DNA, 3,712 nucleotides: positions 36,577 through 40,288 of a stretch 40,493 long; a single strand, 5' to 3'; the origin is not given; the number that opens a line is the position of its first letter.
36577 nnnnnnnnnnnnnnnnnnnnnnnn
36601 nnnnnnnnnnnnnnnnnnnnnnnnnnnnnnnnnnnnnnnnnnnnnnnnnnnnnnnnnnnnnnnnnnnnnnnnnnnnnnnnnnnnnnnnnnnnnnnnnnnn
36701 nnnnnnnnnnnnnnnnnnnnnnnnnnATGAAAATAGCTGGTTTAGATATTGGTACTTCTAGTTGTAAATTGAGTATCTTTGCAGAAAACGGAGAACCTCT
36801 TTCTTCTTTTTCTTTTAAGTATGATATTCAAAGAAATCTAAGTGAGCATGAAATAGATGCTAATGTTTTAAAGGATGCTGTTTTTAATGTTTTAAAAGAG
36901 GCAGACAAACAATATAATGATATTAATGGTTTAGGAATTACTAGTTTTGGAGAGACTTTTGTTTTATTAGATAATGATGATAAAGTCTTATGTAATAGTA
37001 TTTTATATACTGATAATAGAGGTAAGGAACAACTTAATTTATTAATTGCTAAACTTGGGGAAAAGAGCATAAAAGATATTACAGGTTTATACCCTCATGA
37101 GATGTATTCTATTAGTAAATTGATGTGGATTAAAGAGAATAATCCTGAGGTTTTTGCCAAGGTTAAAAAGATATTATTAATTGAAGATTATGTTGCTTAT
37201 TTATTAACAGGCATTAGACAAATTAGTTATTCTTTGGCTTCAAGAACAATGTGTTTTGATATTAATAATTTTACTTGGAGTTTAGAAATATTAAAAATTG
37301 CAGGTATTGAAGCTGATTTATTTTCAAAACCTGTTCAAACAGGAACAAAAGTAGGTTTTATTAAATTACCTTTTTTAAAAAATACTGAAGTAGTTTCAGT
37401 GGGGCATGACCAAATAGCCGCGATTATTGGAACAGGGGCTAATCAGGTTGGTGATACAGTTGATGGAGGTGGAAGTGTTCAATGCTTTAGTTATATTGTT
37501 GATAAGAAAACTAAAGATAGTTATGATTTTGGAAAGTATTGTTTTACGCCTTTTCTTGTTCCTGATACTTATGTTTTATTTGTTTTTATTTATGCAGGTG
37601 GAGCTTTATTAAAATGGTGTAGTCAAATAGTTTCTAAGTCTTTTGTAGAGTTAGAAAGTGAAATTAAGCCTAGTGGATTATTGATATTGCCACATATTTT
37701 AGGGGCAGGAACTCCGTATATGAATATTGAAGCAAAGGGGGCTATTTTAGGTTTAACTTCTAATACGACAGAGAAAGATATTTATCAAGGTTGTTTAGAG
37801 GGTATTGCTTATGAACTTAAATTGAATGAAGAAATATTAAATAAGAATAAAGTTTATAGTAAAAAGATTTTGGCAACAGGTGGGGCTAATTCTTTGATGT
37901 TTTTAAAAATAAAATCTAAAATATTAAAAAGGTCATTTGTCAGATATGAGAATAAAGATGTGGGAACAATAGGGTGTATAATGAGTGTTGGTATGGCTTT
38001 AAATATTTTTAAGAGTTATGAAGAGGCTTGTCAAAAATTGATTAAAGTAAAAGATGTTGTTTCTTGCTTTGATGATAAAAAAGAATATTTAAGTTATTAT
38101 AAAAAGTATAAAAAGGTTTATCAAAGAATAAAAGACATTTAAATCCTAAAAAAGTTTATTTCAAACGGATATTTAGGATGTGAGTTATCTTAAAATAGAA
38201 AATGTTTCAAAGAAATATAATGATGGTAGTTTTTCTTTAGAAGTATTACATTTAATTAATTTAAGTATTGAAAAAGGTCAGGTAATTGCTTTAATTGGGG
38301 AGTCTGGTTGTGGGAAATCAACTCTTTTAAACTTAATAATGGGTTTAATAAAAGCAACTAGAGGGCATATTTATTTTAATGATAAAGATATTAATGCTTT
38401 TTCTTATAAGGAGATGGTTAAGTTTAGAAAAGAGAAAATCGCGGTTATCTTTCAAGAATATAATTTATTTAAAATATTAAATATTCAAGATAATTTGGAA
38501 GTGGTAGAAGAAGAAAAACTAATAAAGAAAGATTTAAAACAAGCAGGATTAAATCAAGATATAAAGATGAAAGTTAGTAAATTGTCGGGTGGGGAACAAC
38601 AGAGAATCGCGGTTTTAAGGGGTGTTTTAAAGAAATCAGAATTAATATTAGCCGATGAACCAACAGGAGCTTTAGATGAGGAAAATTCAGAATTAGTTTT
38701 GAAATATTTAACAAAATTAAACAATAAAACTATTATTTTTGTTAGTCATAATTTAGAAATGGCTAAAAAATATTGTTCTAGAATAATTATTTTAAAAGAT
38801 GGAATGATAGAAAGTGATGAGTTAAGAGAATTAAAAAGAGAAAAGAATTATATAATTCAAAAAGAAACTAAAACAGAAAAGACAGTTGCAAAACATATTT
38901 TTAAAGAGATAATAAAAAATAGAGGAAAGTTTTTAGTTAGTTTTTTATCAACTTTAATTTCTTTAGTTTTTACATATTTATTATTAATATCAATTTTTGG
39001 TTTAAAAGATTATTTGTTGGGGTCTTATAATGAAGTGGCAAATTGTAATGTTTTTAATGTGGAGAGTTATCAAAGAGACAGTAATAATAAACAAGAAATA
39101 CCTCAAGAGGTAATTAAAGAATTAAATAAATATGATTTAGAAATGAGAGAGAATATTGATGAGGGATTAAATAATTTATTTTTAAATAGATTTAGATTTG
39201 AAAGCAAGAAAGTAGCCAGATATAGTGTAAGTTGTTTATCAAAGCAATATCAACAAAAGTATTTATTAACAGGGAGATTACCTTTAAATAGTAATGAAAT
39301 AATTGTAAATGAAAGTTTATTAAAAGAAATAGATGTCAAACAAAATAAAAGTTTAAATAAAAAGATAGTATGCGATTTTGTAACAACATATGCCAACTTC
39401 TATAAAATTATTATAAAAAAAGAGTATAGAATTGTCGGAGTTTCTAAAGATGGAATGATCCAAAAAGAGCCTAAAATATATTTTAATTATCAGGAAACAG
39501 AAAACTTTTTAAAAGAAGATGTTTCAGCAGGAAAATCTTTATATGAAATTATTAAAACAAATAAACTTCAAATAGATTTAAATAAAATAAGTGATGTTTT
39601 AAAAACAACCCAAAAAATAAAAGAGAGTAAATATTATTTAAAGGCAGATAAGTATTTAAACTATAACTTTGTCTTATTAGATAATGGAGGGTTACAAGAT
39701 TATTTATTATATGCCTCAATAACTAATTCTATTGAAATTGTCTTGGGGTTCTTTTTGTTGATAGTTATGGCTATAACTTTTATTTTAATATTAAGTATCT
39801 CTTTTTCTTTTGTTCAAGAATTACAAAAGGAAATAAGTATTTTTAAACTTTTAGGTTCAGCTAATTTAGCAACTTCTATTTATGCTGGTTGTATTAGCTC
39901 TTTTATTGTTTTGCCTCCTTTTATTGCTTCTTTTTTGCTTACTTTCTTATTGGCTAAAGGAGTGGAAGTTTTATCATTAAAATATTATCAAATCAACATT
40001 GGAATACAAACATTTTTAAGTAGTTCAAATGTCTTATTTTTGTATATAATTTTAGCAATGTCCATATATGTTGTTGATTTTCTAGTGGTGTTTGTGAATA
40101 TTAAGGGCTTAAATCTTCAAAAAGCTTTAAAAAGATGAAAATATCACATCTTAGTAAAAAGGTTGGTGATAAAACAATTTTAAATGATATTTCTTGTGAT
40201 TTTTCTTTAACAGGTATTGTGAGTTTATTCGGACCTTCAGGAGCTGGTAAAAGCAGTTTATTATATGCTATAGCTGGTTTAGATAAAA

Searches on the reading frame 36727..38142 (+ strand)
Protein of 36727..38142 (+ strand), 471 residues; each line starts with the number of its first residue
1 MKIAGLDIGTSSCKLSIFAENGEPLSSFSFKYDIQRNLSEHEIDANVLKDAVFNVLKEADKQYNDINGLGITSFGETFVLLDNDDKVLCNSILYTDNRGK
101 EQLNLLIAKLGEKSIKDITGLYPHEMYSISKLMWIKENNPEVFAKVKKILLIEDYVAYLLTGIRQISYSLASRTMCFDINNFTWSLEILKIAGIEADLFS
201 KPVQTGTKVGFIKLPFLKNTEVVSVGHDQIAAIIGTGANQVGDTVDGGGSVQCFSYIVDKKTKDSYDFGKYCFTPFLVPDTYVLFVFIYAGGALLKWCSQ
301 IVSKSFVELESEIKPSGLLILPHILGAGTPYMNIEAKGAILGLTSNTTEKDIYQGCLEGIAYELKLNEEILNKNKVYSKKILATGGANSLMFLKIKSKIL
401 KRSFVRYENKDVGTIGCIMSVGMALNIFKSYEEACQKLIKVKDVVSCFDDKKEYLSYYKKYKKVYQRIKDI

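Call 10: search_protein_families(library=pfam, proteins=[window:36727-38142:+], max_evalue=0.001)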
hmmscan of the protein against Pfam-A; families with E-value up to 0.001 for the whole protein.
window:36727-38142:+ (471 aa): 3 families
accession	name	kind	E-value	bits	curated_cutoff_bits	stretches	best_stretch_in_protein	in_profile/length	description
PF00370.27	FGGY_N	-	1.8e-46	159.2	28.8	1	4-235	3-245/245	FGGY family of carbohydrate kinases, N-terminal domain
PF02782.22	FGGY_C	-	3.3e-15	56.8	27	1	258-424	14-197/198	FGGY family of carbohydrate kinases, C-terminal domain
PF01869.26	BcrAD_BadFG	-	0.00028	21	31.5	1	5-120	2-115/271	BadF/BadG/BcrA/BcrD ATPase family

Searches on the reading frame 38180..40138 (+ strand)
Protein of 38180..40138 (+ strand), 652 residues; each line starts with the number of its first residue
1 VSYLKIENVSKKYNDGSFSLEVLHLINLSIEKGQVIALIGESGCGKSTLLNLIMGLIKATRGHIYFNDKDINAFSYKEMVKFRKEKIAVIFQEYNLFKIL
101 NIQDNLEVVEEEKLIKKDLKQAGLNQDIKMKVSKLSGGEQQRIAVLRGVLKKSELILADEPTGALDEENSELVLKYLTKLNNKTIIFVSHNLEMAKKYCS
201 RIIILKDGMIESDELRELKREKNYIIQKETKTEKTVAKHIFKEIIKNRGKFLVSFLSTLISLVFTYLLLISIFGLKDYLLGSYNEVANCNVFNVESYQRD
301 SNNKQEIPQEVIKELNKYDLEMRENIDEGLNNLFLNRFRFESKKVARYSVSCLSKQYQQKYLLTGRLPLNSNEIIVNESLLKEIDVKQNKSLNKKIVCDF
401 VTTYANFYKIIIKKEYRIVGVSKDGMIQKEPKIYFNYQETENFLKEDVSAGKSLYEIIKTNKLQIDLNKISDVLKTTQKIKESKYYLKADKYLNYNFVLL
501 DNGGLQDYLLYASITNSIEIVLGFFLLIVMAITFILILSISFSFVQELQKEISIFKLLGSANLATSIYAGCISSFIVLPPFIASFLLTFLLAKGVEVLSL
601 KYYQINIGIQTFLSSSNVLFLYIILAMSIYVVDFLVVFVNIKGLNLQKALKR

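Call 10: search_protein_families(library=pfam, proteins=[window:38180-40138:+], max_evalue=0.001)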
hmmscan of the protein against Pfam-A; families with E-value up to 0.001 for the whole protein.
window:38180-40138:+ (652 aa): 5 families
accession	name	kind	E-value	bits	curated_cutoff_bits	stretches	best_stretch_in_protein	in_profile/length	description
PF00005.33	ABC_tran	-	4.4e-34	118.5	25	1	24-162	2-136/137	ABC transporter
PF01926.29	MMR_HSR1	-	1.4e-05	25.6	21.9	0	36-77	2-42/113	50S ribosome-binding GTPase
PF02463.25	SMC_N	-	8.5e-05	22.5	40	1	34-198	25-205/220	RecF/RecN/SMC N terminal domain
PF13555.12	AAA_29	-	0.00039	20.6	27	1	30-67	19-55/61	P-loop containing region of AAA domain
PF03193.22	RsgA_GTPase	-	0.00048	20.4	30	1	32-62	105-135/174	RsgA GTPase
